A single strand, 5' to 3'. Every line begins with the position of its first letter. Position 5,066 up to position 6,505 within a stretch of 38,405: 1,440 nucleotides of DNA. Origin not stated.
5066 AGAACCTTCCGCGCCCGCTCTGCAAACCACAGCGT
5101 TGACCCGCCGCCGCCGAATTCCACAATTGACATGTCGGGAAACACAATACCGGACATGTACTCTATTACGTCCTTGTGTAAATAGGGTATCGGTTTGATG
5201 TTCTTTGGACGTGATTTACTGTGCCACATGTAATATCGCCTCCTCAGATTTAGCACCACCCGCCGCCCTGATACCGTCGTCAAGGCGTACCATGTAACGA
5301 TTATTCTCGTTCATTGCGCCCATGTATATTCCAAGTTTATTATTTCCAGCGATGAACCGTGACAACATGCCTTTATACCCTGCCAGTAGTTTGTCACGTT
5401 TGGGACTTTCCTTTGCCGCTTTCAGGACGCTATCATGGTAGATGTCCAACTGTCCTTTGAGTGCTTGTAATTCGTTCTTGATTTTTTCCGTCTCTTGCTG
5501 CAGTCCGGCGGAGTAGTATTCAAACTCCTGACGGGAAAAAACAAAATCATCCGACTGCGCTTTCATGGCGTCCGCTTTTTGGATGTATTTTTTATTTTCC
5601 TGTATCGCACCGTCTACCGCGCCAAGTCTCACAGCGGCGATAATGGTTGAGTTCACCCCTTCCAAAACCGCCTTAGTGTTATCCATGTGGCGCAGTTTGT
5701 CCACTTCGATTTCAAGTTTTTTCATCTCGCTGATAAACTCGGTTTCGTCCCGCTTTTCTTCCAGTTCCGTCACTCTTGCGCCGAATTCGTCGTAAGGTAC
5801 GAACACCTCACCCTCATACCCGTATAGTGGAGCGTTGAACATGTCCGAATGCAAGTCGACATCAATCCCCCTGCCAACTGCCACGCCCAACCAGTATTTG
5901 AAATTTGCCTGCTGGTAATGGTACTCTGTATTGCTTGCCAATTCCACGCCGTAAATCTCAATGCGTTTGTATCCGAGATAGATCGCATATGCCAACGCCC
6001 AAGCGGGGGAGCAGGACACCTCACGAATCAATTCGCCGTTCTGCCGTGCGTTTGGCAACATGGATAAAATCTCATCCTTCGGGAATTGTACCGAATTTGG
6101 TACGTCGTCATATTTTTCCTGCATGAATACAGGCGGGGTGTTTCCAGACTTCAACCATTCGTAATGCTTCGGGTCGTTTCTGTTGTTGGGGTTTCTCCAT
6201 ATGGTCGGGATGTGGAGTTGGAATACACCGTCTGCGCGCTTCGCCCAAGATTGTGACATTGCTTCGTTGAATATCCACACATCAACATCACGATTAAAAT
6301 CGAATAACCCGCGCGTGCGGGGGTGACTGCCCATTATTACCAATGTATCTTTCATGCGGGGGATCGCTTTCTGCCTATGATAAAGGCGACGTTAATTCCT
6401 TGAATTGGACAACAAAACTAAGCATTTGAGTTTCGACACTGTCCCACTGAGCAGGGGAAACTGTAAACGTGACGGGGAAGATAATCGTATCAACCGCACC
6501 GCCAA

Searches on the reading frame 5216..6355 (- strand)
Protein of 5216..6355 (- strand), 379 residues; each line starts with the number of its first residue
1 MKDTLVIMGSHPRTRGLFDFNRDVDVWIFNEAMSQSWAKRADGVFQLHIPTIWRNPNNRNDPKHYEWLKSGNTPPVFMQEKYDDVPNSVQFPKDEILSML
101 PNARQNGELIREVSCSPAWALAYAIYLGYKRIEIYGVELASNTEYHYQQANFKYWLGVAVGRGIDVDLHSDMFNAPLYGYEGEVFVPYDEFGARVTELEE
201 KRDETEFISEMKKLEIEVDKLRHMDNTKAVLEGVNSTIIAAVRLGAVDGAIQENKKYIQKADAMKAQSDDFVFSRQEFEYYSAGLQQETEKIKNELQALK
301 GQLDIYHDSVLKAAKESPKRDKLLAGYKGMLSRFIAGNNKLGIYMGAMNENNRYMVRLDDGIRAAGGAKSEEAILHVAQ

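Call 8: search_protein_families(library=phrogs, proteins=[window:5216-6355:-])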
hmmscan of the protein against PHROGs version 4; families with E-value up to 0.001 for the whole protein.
window:5216-6355:- (379 aa): 0 families

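Call 15: search_protein_families(library=pfam, proteins=[window:5216-6355:-], max_evalue=0.01)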
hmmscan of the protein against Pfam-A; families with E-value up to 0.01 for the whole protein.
window:5216-6355:- (379 aa): 1 family
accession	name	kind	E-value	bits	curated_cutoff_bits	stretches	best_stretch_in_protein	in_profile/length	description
PF11570.13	E2R135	-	0.002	18.8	21.4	1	224-323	17-112/136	Coiled-coil receptor-binding R-domain of colicin E2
